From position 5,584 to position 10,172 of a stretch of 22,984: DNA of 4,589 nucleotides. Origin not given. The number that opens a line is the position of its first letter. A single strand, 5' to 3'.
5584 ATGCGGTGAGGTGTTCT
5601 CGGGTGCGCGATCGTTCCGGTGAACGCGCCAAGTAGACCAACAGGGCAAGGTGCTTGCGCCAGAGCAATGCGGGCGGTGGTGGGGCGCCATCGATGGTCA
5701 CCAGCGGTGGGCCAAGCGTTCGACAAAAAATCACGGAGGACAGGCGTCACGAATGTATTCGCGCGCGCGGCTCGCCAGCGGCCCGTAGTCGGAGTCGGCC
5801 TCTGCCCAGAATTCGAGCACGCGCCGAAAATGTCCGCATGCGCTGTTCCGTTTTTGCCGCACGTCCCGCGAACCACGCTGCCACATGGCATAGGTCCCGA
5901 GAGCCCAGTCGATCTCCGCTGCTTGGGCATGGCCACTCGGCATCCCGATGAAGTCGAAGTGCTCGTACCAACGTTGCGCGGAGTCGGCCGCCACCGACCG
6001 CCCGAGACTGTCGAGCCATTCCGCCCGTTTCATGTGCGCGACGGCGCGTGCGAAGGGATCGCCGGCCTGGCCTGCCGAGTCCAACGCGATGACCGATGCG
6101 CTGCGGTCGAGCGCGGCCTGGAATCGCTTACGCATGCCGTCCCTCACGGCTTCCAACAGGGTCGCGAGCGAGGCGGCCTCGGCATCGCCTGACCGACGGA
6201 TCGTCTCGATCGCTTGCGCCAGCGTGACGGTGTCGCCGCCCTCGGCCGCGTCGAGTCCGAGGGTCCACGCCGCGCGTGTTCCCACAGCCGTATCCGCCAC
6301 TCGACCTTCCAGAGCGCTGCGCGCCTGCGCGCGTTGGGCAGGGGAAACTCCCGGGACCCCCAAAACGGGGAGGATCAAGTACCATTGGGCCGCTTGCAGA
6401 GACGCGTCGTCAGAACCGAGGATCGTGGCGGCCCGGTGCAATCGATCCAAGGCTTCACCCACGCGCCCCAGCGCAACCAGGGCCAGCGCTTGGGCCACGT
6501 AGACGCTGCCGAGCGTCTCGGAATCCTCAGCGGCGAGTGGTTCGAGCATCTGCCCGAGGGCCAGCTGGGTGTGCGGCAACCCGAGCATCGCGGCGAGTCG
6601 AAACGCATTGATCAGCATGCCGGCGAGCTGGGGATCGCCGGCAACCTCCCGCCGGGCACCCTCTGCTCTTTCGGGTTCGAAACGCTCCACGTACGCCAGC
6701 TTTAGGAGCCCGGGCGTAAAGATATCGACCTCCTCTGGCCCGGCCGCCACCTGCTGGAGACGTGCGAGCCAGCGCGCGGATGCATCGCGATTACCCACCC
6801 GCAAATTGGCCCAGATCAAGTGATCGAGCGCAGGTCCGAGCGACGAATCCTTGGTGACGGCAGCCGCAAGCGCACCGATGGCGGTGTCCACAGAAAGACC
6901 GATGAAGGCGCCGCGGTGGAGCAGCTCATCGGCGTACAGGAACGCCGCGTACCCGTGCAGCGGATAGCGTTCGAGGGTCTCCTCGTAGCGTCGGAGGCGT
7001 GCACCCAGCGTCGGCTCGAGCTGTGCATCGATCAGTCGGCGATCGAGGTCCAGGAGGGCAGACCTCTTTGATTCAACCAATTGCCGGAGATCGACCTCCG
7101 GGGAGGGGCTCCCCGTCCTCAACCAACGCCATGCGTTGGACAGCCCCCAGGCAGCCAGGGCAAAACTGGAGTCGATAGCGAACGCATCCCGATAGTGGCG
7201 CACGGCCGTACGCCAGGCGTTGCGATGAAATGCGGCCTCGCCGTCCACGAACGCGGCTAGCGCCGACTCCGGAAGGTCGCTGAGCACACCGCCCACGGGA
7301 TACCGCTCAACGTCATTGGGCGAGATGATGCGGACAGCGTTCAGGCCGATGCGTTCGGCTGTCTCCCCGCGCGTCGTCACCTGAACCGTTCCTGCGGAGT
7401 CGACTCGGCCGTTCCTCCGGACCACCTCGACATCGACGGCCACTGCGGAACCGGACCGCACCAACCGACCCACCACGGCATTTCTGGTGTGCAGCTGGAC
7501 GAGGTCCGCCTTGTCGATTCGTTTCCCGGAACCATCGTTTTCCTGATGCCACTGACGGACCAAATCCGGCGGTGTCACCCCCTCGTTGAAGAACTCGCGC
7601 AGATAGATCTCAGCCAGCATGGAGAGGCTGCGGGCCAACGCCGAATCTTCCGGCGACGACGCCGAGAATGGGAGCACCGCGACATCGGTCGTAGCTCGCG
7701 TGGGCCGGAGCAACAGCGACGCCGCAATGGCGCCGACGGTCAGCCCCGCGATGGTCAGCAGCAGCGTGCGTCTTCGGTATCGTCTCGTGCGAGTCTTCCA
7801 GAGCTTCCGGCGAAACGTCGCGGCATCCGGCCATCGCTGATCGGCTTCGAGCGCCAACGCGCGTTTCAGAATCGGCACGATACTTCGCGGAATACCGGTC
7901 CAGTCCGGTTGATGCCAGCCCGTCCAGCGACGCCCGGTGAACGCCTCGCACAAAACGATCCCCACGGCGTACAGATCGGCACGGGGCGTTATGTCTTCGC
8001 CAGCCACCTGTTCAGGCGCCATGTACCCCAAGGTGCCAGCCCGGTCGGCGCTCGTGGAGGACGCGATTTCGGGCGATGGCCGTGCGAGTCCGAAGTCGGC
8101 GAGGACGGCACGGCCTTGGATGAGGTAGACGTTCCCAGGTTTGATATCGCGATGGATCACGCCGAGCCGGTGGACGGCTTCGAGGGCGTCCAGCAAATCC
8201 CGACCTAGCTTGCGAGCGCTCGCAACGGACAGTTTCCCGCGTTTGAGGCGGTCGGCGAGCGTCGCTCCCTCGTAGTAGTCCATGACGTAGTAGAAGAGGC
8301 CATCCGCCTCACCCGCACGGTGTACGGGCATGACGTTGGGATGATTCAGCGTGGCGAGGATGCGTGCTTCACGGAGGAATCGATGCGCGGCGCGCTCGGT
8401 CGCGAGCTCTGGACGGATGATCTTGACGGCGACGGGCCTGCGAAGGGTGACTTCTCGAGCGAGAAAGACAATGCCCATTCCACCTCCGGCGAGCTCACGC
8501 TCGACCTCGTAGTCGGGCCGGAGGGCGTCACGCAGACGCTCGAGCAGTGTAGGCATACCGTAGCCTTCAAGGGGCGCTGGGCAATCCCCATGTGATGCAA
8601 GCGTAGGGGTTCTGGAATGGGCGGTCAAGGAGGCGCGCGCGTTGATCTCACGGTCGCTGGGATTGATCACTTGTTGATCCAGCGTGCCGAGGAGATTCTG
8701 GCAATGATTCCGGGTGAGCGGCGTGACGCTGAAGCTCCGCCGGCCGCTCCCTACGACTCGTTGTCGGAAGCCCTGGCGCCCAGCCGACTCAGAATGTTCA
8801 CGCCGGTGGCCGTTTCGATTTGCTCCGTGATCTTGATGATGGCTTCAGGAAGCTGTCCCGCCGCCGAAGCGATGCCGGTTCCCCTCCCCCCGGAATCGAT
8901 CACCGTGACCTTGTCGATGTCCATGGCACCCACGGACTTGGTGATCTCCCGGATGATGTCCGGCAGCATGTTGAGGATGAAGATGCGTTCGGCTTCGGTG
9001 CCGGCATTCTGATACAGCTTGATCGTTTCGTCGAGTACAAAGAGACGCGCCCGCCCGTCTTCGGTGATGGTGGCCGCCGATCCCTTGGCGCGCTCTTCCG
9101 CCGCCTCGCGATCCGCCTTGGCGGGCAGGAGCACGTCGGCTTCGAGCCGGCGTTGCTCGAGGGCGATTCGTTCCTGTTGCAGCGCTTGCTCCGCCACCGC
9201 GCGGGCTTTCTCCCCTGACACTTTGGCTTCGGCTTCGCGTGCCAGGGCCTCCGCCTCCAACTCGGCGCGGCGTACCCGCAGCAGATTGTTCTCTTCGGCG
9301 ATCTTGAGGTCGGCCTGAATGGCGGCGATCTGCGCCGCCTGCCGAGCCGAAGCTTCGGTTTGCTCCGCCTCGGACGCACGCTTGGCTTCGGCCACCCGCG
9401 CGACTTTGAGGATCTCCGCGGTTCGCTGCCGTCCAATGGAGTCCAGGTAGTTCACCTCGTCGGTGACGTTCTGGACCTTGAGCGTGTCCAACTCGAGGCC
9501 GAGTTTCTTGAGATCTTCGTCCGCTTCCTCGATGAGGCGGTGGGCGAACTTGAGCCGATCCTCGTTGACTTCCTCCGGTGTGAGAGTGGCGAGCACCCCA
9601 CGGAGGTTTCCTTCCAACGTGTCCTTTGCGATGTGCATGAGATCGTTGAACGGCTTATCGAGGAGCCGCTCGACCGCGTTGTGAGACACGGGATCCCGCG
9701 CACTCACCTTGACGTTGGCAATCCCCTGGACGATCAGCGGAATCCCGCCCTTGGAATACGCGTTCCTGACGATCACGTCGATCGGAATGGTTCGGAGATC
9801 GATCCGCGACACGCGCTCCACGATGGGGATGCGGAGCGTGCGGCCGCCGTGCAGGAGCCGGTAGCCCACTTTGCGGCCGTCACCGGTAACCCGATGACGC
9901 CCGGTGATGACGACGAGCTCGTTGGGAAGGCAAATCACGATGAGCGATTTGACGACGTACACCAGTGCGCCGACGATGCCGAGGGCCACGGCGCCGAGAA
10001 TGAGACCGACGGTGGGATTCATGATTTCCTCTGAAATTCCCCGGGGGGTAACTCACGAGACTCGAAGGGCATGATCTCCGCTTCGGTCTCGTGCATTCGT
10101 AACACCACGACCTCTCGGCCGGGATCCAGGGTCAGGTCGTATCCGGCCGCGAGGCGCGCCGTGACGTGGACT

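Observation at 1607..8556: AfsK/AfsR-like kinase-regulator pair fused into one operon by a GTGA stop/start overlap, upstream of a Tat-exported two-subunit GMC dehydrogenase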

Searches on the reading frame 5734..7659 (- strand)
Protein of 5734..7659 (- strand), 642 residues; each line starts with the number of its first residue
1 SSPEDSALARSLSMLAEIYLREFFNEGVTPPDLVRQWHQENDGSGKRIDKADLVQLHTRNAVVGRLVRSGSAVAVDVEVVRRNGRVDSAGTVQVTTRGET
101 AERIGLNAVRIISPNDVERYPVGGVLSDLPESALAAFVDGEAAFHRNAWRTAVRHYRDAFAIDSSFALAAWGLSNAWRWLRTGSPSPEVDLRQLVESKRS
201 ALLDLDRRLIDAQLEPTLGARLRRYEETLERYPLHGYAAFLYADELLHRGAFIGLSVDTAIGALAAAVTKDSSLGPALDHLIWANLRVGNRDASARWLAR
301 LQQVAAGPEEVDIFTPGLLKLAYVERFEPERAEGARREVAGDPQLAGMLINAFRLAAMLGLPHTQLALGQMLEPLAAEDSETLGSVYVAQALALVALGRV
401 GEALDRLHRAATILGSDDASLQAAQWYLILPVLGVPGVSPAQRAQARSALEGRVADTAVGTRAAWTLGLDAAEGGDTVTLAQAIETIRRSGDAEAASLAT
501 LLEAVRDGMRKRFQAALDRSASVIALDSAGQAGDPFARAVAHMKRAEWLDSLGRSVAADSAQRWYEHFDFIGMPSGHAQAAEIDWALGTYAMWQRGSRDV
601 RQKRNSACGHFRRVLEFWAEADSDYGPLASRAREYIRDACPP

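Call 45: find_homologous_proteins(query=window:5734-7659:-, max_evalue=0.00001)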
Query window:5734-7659:- (642 aa): 19 proteins with E <= 0.00001 among 8000 candidates.
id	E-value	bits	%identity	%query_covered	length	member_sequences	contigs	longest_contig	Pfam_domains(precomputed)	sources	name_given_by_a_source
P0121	0.0e+0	1402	100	100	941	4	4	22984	PF07714.24,PF00069.32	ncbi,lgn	-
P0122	3.7e-221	754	58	99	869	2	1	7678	PF07714.24,PF00069.32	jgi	jgi:tetratricopeptide (TPR) repeat protein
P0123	2.2e-124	434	42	91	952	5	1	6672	PF07714.24,PF00069.32,PF07719.24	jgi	jgi:serine/threonine protein kinase/tetratricopeptide (TPR) repeat protein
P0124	3.8e-117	411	42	94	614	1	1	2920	PF13414.13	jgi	jgi:tetratricopeptide (TPR) repeat protein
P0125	4.0e-117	411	41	98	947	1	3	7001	PF07714.24,PF00069.32,PF13414.13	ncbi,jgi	jgi:tetratricopeptide (TPR) repeat protein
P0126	9.4e-117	409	40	98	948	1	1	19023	PF07714.24,PF00069.32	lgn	-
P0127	4.0e-115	404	40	98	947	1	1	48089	PF07714.24,PF00069.32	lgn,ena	-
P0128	1.9e-113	398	41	98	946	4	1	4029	PF07714.24,PF00069.32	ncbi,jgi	jgi:tetratricopeptide (TPR) repeat protein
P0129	2.1e-83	299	36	94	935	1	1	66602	PF07714.24,PF00069.32,PF19974.6,PF17667.8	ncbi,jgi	ncbi:MAG TPA: serine/threonine-protein kinase [Gemmatimonadales bacterium]|jgi:predicted Ser/Thr pro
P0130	2.5e-77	279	36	91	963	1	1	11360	PF14559.13,PF07714.24,PF00069.32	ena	-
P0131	1.3e-75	273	36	91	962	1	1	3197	PF14559.13,PF07714.24,PF00069.32,PF13414.13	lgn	-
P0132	1.2e-74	270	38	86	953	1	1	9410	PF07714.24,PF00069.32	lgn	-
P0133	2.2e-71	259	36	79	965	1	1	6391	PF14559.13,PF07714.24,PF00069.32,PF07719.24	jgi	jgi:tRNA A-37 threonylcarbamoyl transferase component Bud32/tetratricopeptide (TPR) repeat protein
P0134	4.0e-71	259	37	77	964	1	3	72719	PF07714.24,PF00069.32,PF13414.13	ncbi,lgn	-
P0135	5.8e-67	245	34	99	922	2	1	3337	PF07714.24,PF00069.32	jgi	jgi:tetratricopeptide (TPR) repeat protein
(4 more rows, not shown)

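Call 62: predict_structure(alignment_id=A4)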
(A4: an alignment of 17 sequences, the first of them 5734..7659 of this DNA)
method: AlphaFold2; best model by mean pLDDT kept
length: 642 residues; sequences in the alignment: 17
mean_pLDDT: 89.9   pTM: 0.89
mean pLDDT of the five models: 89.9, 89.8, 88.3, 88.1, 87.5
residues with pLDDT >= 90: 437; 70-90: 173; 50-70: 26; < 50: 6
segments of 3 or more residues with pLDDT < 50: 527-530
pLDDT, mean of each block of 10 residues (from residue 1): 71 91 81 79 70 86 88 91 91 91 94 92 80 94 91 94 92 86 61 88 92 89 95 91 93 91 95 91 94 93 85 76 94 92 83 90 95 91 95 98 97 95 97 96 97 91 97 96 95 90 97 96 62 81 96 95 88 85 95 96 93 96 97 95 80
secondary structure, 60 per line:
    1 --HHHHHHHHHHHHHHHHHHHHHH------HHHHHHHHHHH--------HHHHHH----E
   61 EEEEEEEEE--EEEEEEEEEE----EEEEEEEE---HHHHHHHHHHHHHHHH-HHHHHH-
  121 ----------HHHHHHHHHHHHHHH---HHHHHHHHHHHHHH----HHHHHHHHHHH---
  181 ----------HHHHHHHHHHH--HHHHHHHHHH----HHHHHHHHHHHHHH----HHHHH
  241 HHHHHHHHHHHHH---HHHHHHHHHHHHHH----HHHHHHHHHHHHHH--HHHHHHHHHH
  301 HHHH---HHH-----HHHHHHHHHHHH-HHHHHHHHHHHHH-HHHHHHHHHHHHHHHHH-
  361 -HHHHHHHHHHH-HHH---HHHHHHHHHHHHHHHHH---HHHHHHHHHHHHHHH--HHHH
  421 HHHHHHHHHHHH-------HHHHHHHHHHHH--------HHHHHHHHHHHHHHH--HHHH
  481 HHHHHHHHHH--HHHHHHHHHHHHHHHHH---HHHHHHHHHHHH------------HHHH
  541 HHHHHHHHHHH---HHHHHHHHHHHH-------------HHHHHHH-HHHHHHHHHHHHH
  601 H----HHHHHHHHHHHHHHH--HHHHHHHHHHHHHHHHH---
elements in order: H3-24 H31-41 H50-55 E60-69 E72-81 E86-93 H97-112 H114-119 H131-145 H149-162 H167-177 H191-201 H204-213 H218-231 H236-253 H257-270 H275-288 H291-304 H316-327 H329-341 H343-359 H362-372 H380-396 H400-414 H417-432 H440-451 H460-474 H477-490 H493-509 H513-524 H537-551 H555-566 H580-586 H588-601 H606-620 H623-639

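Call 64: fold_search(model_id=the predicted structure, library=pdb)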
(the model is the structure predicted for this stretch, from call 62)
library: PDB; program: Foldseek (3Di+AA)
matches with E <= 10: 1356; with E <= 0.001: 61
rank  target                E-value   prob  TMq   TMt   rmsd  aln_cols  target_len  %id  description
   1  8fy4_B                3.1e-06  1.00  0.24  0.27  18.8       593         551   12  Structure of NOT1:NOT10:NOT11 module of the chicken CCR4-NOT complex (released 2023-08-30)
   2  9rtt_Q                3.4e-06  1.00  0.24  0.19  24.3       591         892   12  Activated Elongation Complex with IWS1 and ELOF1 (released 2025-09-03)
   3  8hmd_C                1.2e-05  1.00  0.23  0.13  18.8       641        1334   12  base module state 2 of Tetrahymena IFT-A (released 2023-06-14)
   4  8fy3_B                1.4e-05  1.00  0.24  0.28  18.3       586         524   12  Structure of NOT1:NOT10:NOT11 module of the human CCR4-NOT complex (released 2023-07-26)
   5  9hvq_Q                1.6e-05  1.00  0.28  0.22  18.3       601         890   12  Structure of the transcribing Pol II-DSIF-PAF-SPT6-RECQL5 complex (released 2025-07-16)
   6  8a3t_J                2.1e-05  1.00  0.25  0.30  19.7       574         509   13  S. cerevisiae APC/C-Cdh1 complex (released 2022-08-31)
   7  8fgw_D                3.0e-05  1.00  0.28  0.16  19.7       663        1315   13  Human IFT-A complex structures provide molecular insights into ciliary transport (released 2023-02-22)
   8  6voa_E                3.5e-05  1.00  0.23  0.33  15.9       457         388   12  Cryo-EM structure of the BBSome-ARL6 complex (released 2020-06-24)
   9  6vbv_4                3.5e-05  1.00  0.22  0.32  16.2       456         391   12  Structure of the bovine BBSome:ARL6:GTP complex (released 2020-01-29)
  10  8bbe_D                3.5e-05  1.00  0.25  0.25  14.3       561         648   12  Structure of the IFT-A complex; IFT-A2 module (released 2022-12-21)
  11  8f5o_D                3.8e-05  1.00  0.33  0.19  15.7       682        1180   14  Structure of Leishmania tarentolae IFT-A (state 1) (released 2022-12-21)
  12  8bbg_D                4.3e-05  1.00  0.28  0.16  18.2       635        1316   13  Structure of the IFT-A complex; anterograde IFT-A train model (released 2022-12-21)
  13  8dtf_A                5.7e-05  1.00  0.20  0.17  24.5       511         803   12  Cryo-EM structure of the full length Arabidopsis SPY with complete TPRs (released 2023-03-08)
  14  7dkh_A                6.0e-05  1.00  0.28  0.21  19.6       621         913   12  Crystal structure of the Ctr9/Paf1/Cdc73/Rtf1 quaternary complex (released 2021-11-24)
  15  6vbu_4                6.5e-05  1.00  0.23  0.34  16.2       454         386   12  Structure of the bovine BBSome complex (released 2020-01-29)
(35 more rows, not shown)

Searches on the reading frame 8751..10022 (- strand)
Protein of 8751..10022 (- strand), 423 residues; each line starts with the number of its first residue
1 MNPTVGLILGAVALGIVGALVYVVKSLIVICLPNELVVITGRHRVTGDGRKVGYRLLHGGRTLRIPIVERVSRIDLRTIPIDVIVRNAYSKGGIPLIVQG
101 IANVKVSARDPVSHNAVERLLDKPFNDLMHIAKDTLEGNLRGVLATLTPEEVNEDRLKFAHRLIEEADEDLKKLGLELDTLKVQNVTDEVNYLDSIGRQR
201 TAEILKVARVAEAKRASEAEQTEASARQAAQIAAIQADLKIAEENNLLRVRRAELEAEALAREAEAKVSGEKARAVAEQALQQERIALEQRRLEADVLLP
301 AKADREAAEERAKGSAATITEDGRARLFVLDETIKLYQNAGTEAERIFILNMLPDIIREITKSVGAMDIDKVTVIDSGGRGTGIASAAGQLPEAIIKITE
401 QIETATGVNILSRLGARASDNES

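Call 4: search_protein_families(library=pfam, proteins=[window:8751-10022:-], max_evalue=0.01)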
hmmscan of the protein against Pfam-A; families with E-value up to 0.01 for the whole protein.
window:8751-10022:- (423 aa): 1 family
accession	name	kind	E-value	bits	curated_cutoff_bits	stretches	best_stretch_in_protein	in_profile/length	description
PF01145.31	Band_7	-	2.3e-23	83.6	23.6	1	33-214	5-173/176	SPFH domain / Band 7 family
